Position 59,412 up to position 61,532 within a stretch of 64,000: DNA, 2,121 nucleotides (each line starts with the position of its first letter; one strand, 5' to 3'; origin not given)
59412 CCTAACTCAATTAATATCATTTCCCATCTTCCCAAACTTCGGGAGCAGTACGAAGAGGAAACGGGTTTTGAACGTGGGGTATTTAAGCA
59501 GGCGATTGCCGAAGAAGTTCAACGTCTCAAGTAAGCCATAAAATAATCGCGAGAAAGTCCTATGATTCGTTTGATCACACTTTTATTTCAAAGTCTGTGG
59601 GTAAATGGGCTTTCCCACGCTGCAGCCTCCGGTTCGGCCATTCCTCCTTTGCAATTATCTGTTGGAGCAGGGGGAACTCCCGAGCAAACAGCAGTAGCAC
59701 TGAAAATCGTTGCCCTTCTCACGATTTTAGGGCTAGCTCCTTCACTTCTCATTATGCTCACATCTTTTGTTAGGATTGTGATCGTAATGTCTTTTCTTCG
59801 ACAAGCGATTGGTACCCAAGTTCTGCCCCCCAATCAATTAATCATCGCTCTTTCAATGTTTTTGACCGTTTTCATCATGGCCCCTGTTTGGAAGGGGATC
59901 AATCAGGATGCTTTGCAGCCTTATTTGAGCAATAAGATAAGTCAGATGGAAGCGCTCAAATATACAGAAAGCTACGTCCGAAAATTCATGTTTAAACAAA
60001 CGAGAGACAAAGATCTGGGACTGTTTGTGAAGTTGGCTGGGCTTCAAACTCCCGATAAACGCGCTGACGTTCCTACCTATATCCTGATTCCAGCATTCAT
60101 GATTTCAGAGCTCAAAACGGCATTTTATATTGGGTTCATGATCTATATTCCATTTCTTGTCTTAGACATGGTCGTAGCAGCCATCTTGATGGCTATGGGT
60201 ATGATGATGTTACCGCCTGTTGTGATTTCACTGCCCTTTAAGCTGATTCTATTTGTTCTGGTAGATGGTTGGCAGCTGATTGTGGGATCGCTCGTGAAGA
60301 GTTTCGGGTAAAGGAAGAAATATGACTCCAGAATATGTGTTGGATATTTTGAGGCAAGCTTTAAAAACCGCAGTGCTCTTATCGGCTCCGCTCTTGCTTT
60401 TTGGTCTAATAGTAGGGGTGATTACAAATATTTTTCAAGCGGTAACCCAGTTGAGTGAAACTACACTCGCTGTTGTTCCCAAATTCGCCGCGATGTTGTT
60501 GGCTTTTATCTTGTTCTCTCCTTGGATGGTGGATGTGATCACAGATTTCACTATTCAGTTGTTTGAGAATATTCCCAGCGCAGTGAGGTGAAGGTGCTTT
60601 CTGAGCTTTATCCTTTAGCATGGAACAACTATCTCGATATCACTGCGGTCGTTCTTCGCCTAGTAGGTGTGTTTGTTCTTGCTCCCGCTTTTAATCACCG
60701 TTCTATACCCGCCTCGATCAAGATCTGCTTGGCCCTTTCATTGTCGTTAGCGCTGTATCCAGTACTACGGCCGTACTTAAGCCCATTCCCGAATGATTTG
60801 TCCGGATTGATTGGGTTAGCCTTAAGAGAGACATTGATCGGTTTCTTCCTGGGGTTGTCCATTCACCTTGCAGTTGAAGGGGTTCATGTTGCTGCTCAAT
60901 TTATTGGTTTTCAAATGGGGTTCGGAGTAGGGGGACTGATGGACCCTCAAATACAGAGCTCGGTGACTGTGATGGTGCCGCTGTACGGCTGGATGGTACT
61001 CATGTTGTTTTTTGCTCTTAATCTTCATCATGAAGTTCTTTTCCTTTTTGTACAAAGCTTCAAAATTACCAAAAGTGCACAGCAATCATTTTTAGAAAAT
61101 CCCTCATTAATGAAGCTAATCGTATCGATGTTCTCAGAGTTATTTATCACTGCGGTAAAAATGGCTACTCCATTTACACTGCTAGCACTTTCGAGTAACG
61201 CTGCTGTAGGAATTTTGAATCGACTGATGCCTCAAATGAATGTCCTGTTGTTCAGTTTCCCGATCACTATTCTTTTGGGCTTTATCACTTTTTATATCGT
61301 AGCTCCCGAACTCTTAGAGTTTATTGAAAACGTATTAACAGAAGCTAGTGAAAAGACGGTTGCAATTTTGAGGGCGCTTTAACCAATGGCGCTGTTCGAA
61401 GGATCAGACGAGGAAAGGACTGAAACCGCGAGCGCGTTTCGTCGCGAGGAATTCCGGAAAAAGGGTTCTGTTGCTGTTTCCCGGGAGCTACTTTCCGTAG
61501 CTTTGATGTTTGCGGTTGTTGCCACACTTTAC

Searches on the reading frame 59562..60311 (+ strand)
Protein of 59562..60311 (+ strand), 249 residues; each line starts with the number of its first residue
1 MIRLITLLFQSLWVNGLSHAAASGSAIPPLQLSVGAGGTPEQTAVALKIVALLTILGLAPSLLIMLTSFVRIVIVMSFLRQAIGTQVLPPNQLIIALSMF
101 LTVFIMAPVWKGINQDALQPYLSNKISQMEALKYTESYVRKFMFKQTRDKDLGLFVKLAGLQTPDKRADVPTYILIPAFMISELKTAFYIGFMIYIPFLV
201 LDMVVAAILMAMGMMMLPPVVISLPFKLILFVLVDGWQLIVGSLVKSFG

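Call 36: search_protein_families(library=pfam, proteins=[window:59562-60311:+], max_evalue=0.01)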
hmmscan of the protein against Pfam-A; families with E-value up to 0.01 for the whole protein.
window:59562-60311:+ (249 aa): 1 family
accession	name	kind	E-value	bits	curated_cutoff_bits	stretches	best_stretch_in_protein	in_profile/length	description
PF00813.25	FliP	-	3.8e-80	268.8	26.9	1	52-244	1-191/191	FliP family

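Call 57: find_encoding_contigs(protein=window:59562-60311:+, flank=10000, max_places=2)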
Protein window:59562-60311:+ (249 aa): 20 contigs read that carry it; 2 places shown.
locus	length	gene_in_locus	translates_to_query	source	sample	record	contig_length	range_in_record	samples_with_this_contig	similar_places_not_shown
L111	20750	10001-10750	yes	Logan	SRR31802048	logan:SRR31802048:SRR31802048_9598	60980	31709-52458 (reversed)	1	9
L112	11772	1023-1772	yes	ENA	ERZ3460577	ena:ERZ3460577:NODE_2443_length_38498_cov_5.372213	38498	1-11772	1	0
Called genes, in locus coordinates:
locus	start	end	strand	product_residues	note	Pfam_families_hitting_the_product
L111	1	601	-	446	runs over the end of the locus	-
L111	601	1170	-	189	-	PF06175:MiaE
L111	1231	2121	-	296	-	PF00528:BPD_transp_1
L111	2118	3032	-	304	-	PF00528:BPD_transp_1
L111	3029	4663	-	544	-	PF00496:SBP_bac_5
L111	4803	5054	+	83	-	PF13443:HTH_26 (weak)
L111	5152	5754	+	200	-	-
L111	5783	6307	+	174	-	-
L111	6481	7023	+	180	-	-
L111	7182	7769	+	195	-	PF03748:FliL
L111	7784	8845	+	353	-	PF02154:FliM, PF01052:FliMN_C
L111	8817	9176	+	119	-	PF28396:SepQ_C (weak), PF01052:FliMN_C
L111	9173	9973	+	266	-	PF04347:FliO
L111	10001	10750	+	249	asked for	PF00813:FliP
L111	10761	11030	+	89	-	PF01313:Bac_export_3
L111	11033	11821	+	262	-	PF01311:Bac_export_1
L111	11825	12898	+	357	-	PF01312:Bac_export_2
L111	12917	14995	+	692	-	PF00771:FHIPEP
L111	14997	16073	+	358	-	PF00448:SRP54, PF01656:CbiA (faint)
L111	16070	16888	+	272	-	PF02374:ArsA_ATPase (faint), PF10609:ParA (faint), PF13614:AAA_31, PF01656:CbiA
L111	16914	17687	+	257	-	PF04542:Sigma70_r2, PF04297:UPF0122 (faint), PF04539:Sigma70_r3, PF08281:Sigma70_r4_2, PF04545:Sigma70_r4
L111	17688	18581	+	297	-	PF02899:Phage_int_SAM_1, PF00589:Phage_integrase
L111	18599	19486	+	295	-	-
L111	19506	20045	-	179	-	PF00132:Hexapep (weak)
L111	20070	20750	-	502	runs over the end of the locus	PF13623:SurA_N_2, PF13624:SurA_N_3, PF09312:SurA_N (faint), PF13145:Rotamase_2, PF13616:Rotamase_3, PF00639:Rotamase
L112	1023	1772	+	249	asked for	PF00813:FliP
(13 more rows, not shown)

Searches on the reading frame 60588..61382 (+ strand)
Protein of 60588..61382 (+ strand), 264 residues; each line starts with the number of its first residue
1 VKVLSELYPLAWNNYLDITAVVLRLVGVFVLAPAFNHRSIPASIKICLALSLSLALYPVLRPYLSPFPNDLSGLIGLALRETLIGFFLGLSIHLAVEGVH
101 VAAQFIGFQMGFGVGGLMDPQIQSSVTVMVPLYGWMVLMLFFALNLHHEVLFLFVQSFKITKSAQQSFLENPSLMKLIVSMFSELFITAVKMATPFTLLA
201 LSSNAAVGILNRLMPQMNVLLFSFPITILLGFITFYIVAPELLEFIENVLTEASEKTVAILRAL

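Call 49: search_protein_families(library=pfam, proteins=[window:60588-61382:+], max_evalue=0.001)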
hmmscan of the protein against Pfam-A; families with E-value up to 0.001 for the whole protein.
window:60588-61382:+ (264 aa): 1 family
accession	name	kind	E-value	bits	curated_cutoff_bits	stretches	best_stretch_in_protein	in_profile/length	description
PF01311.25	Bac_export_1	-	5.6e-55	186.9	27.8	1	19-252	5-229/230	Bacterial export proteins, family 1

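Call 55: find_encoding_contigs(protein=window:60588-61382:+, flank=10000, max_places=2)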
Protein window:60588-61382:+ (264 aa): no gene with exactly this product is on record in the collection.
